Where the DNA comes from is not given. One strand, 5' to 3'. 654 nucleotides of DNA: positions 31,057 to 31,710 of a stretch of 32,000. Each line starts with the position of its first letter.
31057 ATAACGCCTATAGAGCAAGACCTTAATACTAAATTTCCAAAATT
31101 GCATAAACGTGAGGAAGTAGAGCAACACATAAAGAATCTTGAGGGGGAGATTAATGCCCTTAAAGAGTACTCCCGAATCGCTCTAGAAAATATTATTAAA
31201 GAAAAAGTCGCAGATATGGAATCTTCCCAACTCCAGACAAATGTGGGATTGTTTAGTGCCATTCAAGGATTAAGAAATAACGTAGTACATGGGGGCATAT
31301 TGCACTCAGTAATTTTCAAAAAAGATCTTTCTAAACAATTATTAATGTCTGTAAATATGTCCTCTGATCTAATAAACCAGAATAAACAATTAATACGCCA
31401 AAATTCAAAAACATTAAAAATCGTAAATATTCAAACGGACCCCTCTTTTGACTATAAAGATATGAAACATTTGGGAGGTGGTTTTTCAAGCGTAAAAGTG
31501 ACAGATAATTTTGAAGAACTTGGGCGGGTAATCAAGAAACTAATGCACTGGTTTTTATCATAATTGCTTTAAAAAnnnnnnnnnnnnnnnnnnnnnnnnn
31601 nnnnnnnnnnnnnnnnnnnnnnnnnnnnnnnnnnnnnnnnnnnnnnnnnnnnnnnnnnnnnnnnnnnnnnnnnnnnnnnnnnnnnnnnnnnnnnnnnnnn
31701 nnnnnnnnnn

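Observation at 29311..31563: Candidate novel defence effector: KAP-like membrane-inserted P-loop NTPase fused to a HEPN-type RNxxxH module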

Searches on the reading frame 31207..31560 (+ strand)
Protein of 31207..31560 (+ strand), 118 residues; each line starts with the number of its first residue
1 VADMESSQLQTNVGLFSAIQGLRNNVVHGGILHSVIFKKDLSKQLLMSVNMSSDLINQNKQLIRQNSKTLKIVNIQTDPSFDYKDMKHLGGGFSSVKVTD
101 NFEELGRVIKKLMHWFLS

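Call 90: search_solved_structures(query=A3, max_evalue=10, show_alignments=2)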
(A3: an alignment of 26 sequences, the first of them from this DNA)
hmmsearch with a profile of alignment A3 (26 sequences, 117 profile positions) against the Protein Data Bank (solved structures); distinct sequences matched with E-value up to 10: 26.
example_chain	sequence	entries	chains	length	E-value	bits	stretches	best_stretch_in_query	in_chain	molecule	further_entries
2l69_A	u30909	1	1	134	0.034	17.2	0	72-111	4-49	Rossmann 2x3 fold protein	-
7lvb_D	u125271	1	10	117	0.13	15.4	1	54-101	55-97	Cholera enterotoxin B-subunit,Surface protein gp120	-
1ct1_D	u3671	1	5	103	0.13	15.3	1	54-100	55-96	CHOLERA TOXIN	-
6hsv_A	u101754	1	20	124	0.15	15.1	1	54-100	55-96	Toxin B subunit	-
1djr_D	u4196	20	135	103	0.15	15.1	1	55-100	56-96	HEAT-LABILE ENTEROTOXIN | PROTEIN (HEAT-LABILE ENTEROTOXIN B CHAIN) | HEAT-LABILE ENTEROTOXIN B CHAIN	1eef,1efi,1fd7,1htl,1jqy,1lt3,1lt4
3chb_D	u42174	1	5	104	0.17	15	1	54-100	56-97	CHOLERA TOXIN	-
1ltr_D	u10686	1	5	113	0.17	15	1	54-100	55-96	HEAT-LABILE ENTEROTOXIN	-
1chp_D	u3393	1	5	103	0.17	14.9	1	54-100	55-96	CHOLERA TOXIN B PENTAMER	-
5lzi_A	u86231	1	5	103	0.18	14.9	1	55-100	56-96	Heat-labile enterotoxin B chain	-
1eei_D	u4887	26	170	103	0.19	14.8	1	54-100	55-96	PROTEIN (CHOLERA TOXIN B) | CHOLERA TOXIN B SUBUNIT PENTAMER | cholera toxin B subunit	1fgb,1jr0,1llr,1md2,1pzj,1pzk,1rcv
1g8z_D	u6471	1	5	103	0.19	14.8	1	54-100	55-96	CHOLERA TOXIN B PROTEIN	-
5elc_A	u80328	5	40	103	0.19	14.8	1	54-100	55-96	Cholera enterotoxin subunit B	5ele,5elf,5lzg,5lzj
2chb_D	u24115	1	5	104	0.19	14.8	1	54-100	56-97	CHOLERA TOXIN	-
1chq_D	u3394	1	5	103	0.2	14.7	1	54-100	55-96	CHOLERA TOXIN B PENTAMER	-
2o2l_D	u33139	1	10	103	0.2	14.7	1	54-100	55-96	Heat-labile enterotoxin B chain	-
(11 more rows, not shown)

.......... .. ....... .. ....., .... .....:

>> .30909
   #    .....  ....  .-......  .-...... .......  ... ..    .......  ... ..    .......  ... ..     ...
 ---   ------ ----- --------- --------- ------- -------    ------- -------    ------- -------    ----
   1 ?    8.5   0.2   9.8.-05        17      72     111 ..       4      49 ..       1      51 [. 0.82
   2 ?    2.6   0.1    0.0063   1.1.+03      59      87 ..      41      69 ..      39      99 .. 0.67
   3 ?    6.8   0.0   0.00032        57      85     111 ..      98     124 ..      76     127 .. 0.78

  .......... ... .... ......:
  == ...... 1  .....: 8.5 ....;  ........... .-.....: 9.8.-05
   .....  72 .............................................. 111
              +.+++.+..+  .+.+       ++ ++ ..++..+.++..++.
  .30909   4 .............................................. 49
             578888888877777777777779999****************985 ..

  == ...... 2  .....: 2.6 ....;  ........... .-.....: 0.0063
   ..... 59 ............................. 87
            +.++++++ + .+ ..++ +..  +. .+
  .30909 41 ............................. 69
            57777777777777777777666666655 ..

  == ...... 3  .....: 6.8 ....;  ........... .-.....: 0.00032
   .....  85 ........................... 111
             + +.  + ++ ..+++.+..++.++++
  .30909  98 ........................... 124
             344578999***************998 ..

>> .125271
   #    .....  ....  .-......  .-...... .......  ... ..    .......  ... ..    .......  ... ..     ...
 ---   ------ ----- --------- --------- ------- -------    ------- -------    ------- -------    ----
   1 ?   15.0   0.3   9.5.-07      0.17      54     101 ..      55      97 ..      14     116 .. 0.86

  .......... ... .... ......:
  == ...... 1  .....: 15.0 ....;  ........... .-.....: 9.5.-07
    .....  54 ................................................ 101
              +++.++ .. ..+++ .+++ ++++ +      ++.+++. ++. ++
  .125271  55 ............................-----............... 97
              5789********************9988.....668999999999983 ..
